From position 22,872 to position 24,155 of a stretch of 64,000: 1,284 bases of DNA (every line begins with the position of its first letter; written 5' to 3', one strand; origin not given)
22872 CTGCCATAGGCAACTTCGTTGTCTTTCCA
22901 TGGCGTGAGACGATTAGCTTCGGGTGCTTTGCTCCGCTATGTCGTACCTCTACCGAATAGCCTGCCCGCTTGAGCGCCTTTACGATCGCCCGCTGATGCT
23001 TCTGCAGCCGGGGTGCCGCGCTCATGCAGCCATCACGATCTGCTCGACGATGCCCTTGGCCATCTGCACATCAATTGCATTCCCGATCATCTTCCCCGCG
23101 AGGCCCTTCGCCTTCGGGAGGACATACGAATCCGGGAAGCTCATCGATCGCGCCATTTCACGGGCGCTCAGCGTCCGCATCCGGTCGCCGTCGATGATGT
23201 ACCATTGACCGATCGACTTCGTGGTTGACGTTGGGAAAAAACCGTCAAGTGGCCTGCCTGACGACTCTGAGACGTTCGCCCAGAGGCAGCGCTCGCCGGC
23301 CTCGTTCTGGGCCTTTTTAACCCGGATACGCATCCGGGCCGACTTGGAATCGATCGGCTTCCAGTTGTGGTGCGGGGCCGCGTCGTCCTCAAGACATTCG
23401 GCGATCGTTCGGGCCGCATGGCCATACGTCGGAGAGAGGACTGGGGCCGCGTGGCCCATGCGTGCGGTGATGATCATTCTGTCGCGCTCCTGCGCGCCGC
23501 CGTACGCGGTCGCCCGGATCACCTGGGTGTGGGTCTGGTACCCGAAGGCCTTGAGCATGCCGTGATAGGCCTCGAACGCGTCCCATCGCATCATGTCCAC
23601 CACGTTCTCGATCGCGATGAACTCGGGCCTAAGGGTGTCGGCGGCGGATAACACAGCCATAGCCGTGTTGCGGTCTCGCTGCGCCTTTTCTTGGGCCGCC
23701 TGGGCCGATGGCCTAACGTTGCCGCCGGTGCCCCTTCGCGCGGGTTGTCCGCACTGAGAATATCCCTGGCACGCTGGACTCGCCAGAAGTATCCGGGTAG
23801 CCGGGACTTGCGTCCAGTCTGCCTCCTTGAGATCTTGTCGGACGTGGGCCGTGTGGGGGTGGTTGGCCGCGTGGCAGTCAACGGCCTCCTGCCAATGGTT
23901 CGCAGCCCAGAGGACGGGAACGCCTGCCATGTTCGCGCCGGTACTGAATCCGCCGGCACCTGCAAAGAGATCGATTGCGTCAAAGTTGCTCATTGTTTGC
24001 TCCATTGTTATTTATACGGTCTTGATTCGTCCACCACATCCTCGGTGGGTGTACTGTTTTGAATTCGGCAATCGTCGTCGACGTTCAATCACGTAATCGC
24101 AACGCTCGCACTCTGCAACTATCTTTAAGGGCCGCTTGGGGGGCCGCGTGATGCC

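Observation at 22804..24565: Operon SprT-like protease, cytosine-5 DNA methyltransferase and HicA-like ORF, preceded by direct repeats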

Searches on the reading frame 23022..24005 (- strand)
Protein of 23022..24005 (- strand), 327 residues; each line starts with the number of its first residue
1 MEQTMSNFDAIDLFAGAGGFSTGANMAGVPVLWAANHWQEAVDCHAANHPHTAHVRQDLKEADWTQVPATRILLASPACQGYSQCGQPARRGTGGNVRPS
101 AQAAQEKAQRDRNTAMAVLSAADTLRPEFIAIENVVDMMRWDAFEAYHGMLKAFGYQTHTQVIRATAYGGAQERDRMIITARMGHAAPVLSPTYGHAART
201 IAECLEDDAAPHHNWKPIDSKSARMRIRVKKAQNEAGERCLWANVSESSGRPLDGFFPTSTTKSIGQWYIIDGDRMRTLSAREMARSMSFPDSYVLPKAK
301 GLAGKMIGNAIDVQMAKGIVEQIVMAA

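Call 3: search_protein_families(library=pfam, proteins=[window:23022-24005:-], max_evalue=0.1)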
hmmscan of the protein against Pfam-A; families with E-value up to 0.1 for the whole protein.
window:23022-24005:- (327 aa): 1 family
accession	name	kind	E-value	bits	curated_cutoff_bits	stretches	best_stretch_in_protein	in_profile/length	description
PF00145.23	DNA_methylase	-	1.4e-39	136.9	22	1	9-324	2-323/324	C-5 cytosine-specific DNA methylase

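Call 4: search_protein_families(library=phrogs, proteins=[window:23022-24005:-], max_evalue=0.01)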
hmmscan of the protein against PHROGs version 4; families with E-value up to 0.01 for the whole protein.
window:23022-24005:- (327 aa): 8 families
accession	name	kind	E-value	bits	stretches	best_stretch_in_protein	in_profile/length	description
phrog_116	-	other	1.5e-66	226.2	1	3-324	203-490/779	DNA methyltransferase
phrog_363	-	other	5.3e-33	115.5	1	3-324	49-313/327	DNA methyltransferase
phrog_5999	-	other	7.4e-25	88.1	1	10-91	5-90/109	DNA methyltransferase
phrog_36001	-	unknown function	4.2e-08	32.9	1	8-64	18-74/715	-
phrog_23910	-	unknown function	1.7e-06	29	1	274-323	40-94/99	-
phrog_29443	-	unknown function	1.7e-06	28.3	1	11-142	6-125/273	-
phrog_13621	-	unknown function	0.00014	22.7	1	266-325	44-110/121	-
phrog_23072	-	other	0.0012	19.4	1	266-321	323-385/400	DNA methyltransferase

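Call 31: search_solved_structures(query=window:23022-23993:-, max_evalue=0.00001)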
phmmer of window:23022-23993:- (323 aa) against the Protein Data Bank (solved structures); distinct sequences matched with E-value up to 0.00001: 41.
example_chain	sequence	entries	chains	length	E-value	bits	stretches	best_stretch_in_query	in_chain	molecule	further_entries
3pt9_A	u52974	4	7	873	3.7e-17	65.9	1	6-194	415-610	DNA (cytosine-5)-methyltransferase 1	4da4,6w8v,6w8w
5guv_A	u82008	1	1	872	4.1e-17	65.7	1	6-194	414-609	DNA (cytosine-5)-methyltransferase 1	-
3pt6_A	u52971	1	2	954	4.8e-17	65.5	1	6-194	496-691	DNA (cytosine-5)-methyltransferase 1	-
5gut_A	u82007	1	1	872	5.2e-17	65.4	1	6-194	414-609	DNA (cytosine-5)-methyltransferase 1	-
5wy1_A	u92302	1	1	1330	8.7e-17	64.7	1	6-194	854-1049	DNA (cytosine-5)-methyltransferase 1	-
3av4_A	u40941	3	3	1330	1.2e-16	64.2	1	6-194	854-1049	DNA (cytosine-5)-methyltransferase 1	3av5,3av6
6x9i_A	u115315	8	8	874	2e-16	63.5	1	6-190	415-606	DNA (cytosine-5)-methyltransferase 1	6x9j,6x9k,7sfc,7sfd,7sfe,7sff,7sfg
9v36_A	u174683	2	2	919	2.3e-16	63.3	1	6-190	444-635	DNA (cytosine-5)-methyltransferase 1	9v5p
3pta_A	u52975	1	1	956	2.5e-16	63.1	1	6-190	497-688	DNA (cytosine-5)-methyltransferase 1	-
3swr_A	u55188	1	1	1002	2.9e-16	62.9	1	6-190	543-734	DNA (cytosine-5)-methyltransferase 1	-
4yoc_A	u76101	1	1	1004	2.9e-16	62.9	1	6-190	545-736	DNA (cytosine-5)-methyltransferase 1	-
8yf3_A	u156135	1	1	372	3.1e-16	62.8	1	3-177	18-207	Cytosine-specific methyltransferase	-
9mys_A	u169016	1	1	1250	5.5e-16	62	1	6-190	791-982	DNA (cytosine-5)-methyltransferase 1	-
9z07_A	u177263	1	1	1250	5.5e-16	62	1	6-190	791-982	DNA (cytosine-5)-methyltransferase 1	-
4wxx_A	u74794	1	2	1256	5.5e-16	62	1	6-190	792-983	DNA (cytosine-5)-methyltransferase 1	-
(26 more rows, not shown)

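Call 36: search_dna_similar(query=window:23022-23993:-, collection=phages, mode=protein, max_evalue=1e-20, max_rows=30)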
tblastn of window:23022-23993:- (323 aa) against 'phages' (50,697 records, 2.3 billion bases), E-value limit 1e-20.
Records with a match: 120; places in all: 120; records where one place covers at least 80% of the query: 68.
Best place of each record, by identity: <60% 120.
By first word of the organism name: Mycobacterium 44; Gordonia 40; Arthrobacter 28; Pseudomonas 3; Bacteriophage 2; Rhodococcus 2; Acidovorax 1.
By host as written in the record: Gordonia terrae 3612 31; Mycobacterium smegmatis mc2 155 27; Arthrobacter globiformis NRRL B-2979 SEA 12; Arthrobacter globiformis B-2979 10; - 6; Mycobacterium smegmatis mc#155 6; Arthrobacter globiformis NRRL B-2979 6; Gordonia rubripertincta NRRL B-16540 4; and 11 more.
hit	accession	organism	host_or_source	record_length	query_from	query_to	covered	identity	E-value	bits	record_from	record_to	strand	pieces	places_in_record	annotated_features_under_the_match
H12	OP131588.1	Acidovorax phage Acica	Acidovorax cattleyae GBBC 1148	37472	3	319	98%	38.0%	2e-50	184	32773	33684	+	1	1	C-5 cytosine-specific DNA methylase family protein | hypothetical protein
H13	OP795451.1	Pseudomonas phage PseuP_224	Pseudomonas protegens CEMTC 4060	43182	6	323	98%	35.3%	3e-44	167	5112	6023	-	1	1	C-5 cytosine-specific DNA methylase family protein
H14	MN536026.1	Pseudomonas phage vB_Pae-SS2019XI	Pseudomonas aeruginosa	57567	6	323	98%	34.8%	1e-46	174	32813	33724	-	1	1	C-5 cytosine-specific DNA methylase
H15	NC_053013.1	Pseudomonas phage vB_Pae-SS2019XI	Pseudomonas aeruginosa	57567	6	323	98%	34.8%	1e-46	174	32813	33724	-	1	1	DNA methyltransferase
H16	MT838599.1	Bacteriophage sp.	human fecal samples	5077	6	323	98%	33.4%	3e-45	170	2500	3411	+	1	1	record has no annotation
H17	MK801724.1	Gordonia phage PhrostedPhlake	Gordonia terrae 3612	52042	8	301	91%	33.2%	4e-22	102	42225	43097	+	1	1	70: DNA methylase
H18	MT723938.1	Gordonia phage Bunnybear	Gordonia terrae 3612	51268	8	301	91%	33.2%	4e-23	105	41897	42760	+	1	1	57: DNA methylase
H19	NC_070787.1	Gordonia phage Bunnybear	Gordonia terrae 3612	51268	8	301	91%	33.2%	4e-23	105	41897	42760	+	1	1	57: DNA methylase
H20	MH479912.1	Gordonia phage Eviarto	Gordonia terrae 3612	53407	8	301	91%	32.9%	1e-21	101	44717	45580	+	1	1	66: DNA methylase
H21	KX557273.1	Gordonia phage BatStarr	Gordonia terrae 3612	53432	8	301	91%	32.9%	1e-21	101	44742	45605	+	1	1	65: DNA methylase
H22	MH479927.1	Gordonia phage TimTam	Gordonia terrae 3612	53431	8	301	91%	32.9%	1e-21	101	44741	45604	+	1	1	66: DNA methylase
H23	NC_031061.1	Gordonia phage Nymphadora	Gordonia terrae 3612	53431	8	301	91%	32.9%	1e-21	101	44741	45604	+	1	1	66: DNA methyltransferase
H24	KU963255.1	Gordonia phage Nymphadora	Gordonia terrae 3612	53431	8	301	91%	32.9%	1e-21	101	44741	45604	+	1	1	66: DNA methylase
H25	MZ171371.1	Gordonia phage Sahara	Gordonia terrae 3612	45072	8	301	91%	32.7%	5e-23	105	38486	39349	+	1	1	60: DNA methylase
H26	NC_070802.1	Gordonia phage Sahara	Gordonia terrae 3612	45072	8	301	91%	32.7%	5e-23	105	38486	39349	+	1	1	60: DNA methylase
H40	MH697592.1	Mycobacterium phage Rando14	Mycobacterium smegmatis mc2 155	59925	8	318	96%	30.2%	1e-29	124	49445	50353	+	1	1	73: DNA methylase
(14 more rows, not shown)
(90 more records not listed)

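Call 38: get_annotated_region(hit=H12, flank=3000)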
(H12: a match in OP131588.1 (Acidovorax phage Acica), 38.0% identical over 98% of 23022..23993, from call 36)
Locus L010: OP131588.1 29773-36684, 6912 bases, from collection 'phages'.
description: Acidovorax phage Acica, complete genome.
organism: Acidovorax phage Acica (NCBI taxid 2972490)
taxonomy: Viruses; Duplodnaviria; Heunggongvirae; Uroviricota; Caudoviricetes; Peduoviridae
host: Acidovorax cattleyae GBBC 1148; source: -; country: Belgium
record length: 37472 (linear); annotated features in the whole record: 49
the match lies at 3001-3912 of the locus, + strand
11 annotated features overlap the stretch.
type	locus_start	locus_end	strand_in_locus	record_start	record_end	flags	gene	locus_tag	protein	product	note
CDS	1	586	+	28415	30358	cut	-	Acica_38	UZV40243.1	replication protein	replication protein GpA, endonuclease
CDS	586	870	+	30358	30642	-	-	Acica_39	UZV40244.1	hypothetical protein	-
CDS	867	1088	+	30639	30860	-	-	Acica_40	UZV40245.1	hypothetical protein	-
CDS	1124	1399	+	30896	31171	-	-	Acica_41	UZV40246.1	hypothetical protein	-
CDS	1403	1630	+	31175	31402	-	-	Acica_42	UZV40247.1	hypothetical protein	-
CDS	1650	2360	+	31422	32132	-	-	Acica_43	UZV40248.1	hypothetical protein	-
CDS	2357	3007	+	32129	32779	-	-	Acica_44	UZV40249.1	hypothetical protein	-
CDS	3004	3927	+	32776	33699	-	-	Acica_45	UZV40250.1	C-5 cytosine-specific DNA methylase family protein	-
CDS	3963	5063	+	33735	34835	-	-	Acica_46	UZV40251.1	phosphoadenosine phosphosulfate reductase family protein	-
CDS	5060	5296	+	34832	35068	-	-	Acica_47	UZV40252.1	AlpA family regulatory protein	-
CDS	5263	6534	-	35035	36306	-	-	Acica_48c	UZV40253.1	integrase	integrase, site-specific tyrosine recombinase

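Call 39: get_annotated_region(hit=H14, flank=3000)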
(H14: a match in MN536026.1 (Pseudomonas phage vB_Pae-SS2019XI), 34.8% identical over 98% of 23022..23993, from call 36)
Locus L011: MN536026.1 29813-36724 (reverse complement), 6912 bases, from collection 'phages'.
description: Pseudomonas phage vB_Pae-SS2019XI, complete genome.
organism: Pseudomonas phage vB_Pae-SS2019XI (NCBI taxid 2660688)
taxonomy: Viruses; Duplodnaviria; Heunggongvirae; Uroviricota; Caudoviricetes; Casjensviridae; Maxdohrnvirus; Maxdohrnvirus SS2019XI
host: Pseudomonas aeruginosa; source: waste water; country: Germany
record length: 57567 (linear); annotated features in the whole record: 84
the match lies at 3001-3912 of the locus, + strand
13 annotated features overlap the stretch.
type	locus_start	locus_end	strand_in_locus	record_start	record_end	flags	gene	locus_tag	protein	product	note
CDS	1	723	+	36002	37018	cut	-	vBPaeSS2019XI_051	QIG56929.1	partitioning protein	GP051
CDS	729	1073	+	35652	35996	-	-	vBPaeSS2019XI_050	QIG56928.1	hypothetical protein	GP050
CDS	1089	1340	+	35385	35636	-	-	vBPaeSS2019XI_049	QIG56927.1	hypothetical protein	GP049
CDS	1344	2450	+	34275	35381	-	-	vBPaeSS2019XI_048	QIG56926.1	recombination protein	GP048; recombination protein RdgC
CDS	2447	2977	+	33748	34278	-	-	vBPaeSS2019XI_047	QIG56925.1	hypothetical protein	GP047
CDS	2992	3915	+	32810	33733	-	-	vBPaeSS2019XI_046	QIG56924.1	C-5 cytosine-specific DNA methylase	GP046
CDS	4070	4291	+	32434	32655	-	-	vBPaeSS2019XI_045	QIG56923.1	3'-5' exonuclease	GP045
CDS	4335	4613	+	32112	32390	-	-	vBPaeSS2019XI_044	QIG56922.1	aldehyde dehydrogenase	GP044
CDS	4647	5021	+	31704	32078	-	-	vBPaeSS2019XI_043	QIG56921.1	hypothetical protein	GP043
CDS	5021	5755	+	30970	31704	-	-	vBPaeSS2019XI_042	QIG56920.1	hypothetical protein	GP042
CDS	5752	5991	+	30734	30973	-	-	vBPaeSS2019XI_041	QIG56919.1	hypothetical protein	GP041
CDS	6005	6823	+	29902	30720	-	-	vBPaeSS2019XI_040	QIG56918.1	hypothetical protein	GP040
CDS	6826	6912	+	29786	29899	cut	-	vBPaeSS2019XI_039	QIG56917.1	hypothetical protein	GP039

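Call 41: search_protein_families(library=pfam, proteins=[L010:2357-3007:+, L011:2447-2977:+], max_evalue=0.01)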
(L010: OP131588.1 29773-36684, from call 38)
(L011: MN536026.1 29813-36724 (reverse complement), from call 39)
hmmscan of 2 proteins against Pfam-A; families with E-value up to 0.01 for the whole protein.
L010:2357-3007:+ (216 aa): 0 families

L011:2447-2977:+ (176 aa): 0 families

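Call 71: find_related_loci(query=A3, collection=viral_contigs, flank=6000)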
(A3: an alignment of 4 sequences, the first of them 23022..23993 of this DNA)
Query A3 (323 aa) in viral_contigs; peptide patterns used: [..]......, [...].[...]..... (x = any residue, [..] = any of these).
599 stretches matched a pattern (row limit reached: there are more); 505 encode a relative of the query (tblastn E <= 1e-3); the best 80 are kept; 80 distinct loci.
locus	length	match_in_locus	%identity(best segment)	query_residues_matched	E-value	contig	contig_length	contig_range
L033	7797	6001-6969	79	1-323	6e-178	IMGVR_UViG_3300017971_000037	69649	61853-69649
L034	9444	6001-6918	44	6-323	2e-77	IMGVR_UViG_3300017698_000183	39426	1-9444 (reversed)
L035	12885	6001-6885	42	6-319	1e-70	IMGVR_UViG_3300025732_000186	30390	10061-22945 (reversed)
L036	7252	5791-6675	42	6-319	1e-70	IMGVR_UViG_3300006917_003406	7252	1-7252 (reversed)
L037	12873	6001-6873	43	6-319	3e-65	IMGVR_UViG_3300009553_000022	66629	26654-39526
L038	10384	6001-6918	41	4-323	2e-64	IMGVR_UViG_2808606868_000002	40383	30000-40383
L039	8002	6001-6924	41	2-323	3e-64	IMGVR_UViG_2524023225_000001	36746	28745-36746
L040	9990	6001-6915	40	3-323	9e-64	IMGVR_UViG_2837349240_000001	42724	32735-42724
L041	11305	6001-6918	41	4-323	5e-64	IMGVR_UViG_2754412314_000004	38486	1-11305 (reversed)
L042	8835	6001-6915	40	3-323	1e-63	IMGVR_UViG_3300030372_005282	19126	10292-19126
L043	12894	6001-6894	41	6-319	1e-63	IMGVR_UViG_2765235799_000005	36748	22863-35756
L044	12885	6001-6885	41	6-319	2e-63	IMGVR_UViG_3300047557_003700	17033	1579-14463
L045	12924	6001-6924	40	2-323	4e-63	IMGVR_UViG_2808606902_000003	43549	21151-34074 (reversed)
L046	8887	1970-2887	41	2-323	1e-62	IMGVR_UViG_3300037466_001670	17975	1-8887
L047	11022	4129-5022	42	6-319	3e-62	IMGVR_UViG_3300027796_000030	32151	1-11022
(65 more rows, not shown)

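Call 75: search_protein_families(library=pfam, alignment_id=A4, max_evalue=0.001)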
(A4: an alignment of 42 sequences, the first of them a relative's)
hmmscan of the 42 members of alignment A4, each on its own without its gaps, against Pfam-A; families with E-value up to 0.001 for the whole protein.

A. member 1, L033:5251-5754:+ (168 aa): 1 family
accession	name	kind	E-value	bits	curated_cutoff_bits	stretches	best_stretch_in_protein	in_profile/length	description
PF10263.15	SprT-like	-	1.8e-10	41.1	25.6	1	36-110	20-99/108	SprT-like family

B. families by the number of members that match (of 42 scanned): 7 families
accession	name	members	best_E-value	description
PF09003.16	Arm-DNA-bind_1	2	3.3e-15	Bacteriophage lambda integrase, Arm DNA-binding domain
PF00589.27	Phage_integrase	2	7.5e-12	Phage integrase family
PF02899.23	Phage_int_SAM_1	2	8.5e-05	Phage integrase, N-terminal SAM-like domain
PF18894.6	PhageMetallopep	1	2.8e-38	Putative phage metallopeptidase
PF01510.30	Amidase_2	1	1.9e-27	N-acetylmuramoyl-L-alanine amidase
PF10263.15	SprT-like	1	1.8e-10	SprT-like family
PF20901.3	Sf6_terminase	1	1.5e-08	Bacteriophage Sf6, terminase small subunit-like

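Call 99: search_protein_families(library=ncbifam, proteins=[window:23022-23993:-], max_evalue=0.01)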
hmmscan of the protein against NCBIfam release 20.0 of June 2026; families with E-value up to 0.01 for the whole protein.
window:23022-23993:- (323 aa): 4 families
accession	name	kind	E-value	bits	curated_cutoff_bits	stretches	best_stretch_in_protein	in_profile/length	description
TIGR00675.1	dcm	superfamily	3.4e-32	112.4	100.65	2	7-180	2-162/329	DNA (cytosine-5-)-methyltransferase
NF007772.0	PRK10458.1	subfamily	0.00061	18.5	710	0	3-47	88-132/472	DNA cytosine methylase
NF002815.0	PRK02967.1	equivalog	0.0053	16.8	83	1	140-211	13-82/139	nickel-responsive transcriptional regulator NikR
TIGR02793.1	nikR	equivalog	0.0094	16.2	175.45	0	140-211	12-80/129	nickel-responsive transcriptional regulator NikR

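Call 100: search_protein_families(library=padloc, proteins=[window:23022-23993:-], max_evalue=0.01)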
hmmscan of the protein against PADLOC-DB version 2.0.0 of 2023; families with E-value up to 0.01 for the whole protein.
window:23022-23993:- (323 aa): 53 families (the best 25 are shown)
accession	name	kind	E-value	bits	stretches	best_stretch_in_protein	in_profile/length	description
PDLC03378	MTase_II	-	1.9e-43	147.1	1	3-320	2-327/344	Type II methyltransferase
PDLC03234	MTase_II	-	2.3e-36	123.9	2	3-203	4-201/375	Type II methyltransferase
PDLC03272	MTase_II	-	1.1e-35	121.6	2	115-321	169-388/407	Type II methyltransferase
PDLC03326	MTase_II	-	1.7e-30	104.6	3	5-83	6-92/412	Type II methyltransferase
PDLC00033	DruM2|DruM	-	1.2e-29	101.8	2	3-196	21-208/368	DNA cytosine methylase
PDLC00026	DruM2|DruM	-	4.2e-29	100.1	1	2-320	3-315/336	DNA cytosine methylase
PDLC03237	MTase_II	-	2.8e-24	83.1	2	7-178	797-968/1036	Type II methyltransferase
PDLC00027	DruM2|DruM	-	5.4e-23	79.9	2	3-176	11-169/361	DNA cytosine methylase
PDLC03270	MTase_II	-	6.7e-21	72.6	2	6-189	3-172/309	Type II methyltransferase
PDLC00031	DruM2|DruM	-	2.9e-19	67.4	1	5-176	13-169/361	DNA cytosine methylase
PDLC02656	DrmMII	-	4.3e-19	66.7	2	3-195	4-220/491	DrmMII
PDLC00030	DruM2|DruM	-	6.5e-18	63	2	5-176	7-182/380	DNA cytosine methylase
PDLC03307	MTase_II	-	1.2e-17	62.2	1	5-177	2-188/382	Type II methyltransferase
PDLC02649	DrmMII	-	2.3e-17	61.1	2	268-319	363-414/422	DrmMII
PDLC02650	DrmMII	-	3.3e-17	60.5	2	1-83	6-101/435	DrmMII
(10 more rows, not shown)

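Call 114: get_annotated_region(hit=H40, flank=4000)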
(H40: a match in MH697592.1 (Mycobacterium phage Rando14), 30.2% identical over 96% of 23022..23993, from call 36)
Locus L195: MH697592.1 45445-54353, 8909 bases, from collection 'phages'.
description: Mycobacterium phage Rando14, complete genome.
organism: Mycobacterium phage Rando14 (NCBI taxid 2301556)
taxonomy: Viruses; Duplodnaviria; Heunggongvirae; Uroviricota; Caudoviricetes; Weiservirinae; Kratiovirus; Kratiovirus rando14
host: Mycobacterium smegmatis mc2 155; source: soil; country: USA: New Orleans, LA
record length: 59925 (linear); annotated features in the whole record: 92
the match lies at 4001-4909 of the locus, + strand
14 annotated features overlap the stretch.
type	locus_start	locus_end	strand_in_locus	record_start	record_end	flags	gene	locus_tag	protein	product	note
CDS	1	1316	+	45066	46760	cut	67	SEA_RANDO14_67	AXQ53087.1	DNA helicase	-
CDS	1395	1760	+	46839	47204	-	68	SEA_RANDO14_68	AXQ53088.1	holliday junction resolvase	-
CDS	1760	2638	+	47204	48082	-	69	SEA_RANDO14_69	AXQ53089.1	hypothetical protein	-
CDS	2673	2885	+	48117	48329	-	70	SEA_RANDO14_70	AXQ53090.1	hypothetical protein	-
CDS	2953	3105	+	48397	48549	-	71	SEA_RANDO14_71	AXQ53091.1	hypothetical protein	-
CDS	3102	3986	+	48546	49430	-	72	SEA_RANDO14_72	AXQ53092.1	hypothetical protein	-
CDS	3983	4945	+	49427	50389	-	73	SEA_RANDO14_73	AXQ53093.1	DNA methylase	-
CDS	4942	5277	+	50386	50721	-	74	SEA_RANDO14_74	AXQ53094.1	hypothetical protein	-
CDS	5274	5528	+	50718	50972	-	75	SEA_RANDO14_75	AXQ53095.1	hypothetical protein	-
CDS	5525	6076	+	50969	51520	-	76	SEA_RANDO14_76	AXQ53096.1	hypothetical protein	-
CDS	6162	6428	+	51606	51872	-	77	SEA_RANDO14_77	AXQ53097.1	hypothetical protein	-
CDS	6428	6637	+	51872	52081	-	78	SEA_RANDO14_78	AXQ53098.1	hypothetical protein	-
CDS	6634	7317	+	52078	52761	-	79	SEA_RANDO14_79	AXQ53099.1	hypothetical protein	-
CDS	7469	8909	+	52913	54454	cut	80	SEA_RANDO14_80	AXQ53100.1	RtcB-like RNA ligase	-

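Call 115: search_protein_families(library=pfam, proteins=[L195:3102-3986:+, L195:1760-2638:+, L195:5525-6076:+, L195:6634-7317:+, L195:4942-5277:+, L010:1650-2360:+, L011:1344-2450:+], max_evalue=0.001)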
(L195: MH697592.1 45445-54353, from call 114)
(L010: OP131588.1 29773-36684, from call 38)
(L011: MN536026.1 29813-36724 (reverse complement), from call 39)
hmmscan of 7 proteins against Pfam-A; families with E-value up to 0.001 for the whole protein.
L195:3102-3986:+ (294 aa): 1 family
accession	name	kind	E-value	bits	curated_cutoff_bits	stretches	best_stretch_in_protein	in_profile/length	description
PF10935.13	DUF2637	-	2.3e-06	28.1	22.8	1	78-137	2-60/161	Protein of unknown function (DUF2637)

L195:1760-2638:+ (292 aa): 1 family
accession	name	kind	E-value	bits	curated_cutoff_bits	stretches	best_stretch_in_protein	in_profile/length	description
PF19134.6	DUF5817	-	0.00044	20.6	31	1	168-199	8-39/57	Domain of unknown function (DUF5817)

L195:5525-6076:+ (183 aa): 0 families

L195:6634-7317:+ (227 aa): 0 families

L195:4942-5277:+ (111 aa): 0 families

L010:1650-2360:+ (236 aa): 1 family
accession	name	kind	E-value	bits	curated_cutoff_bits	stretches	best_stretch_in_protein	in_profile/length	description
PF14359.12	DUF4406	-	2.3e-29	102.1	22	1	1-92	1-90/91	Domain of unknown function (DUF4406)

L011:1344-2450:+ (368 aa): 1 family
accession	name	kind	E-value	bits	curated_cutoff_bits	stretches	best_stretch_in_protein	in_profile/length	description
PF04381.17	RdgC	-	4.5e-49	167.8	25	1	2-301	3-297/298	Putative exonuclease, RdgC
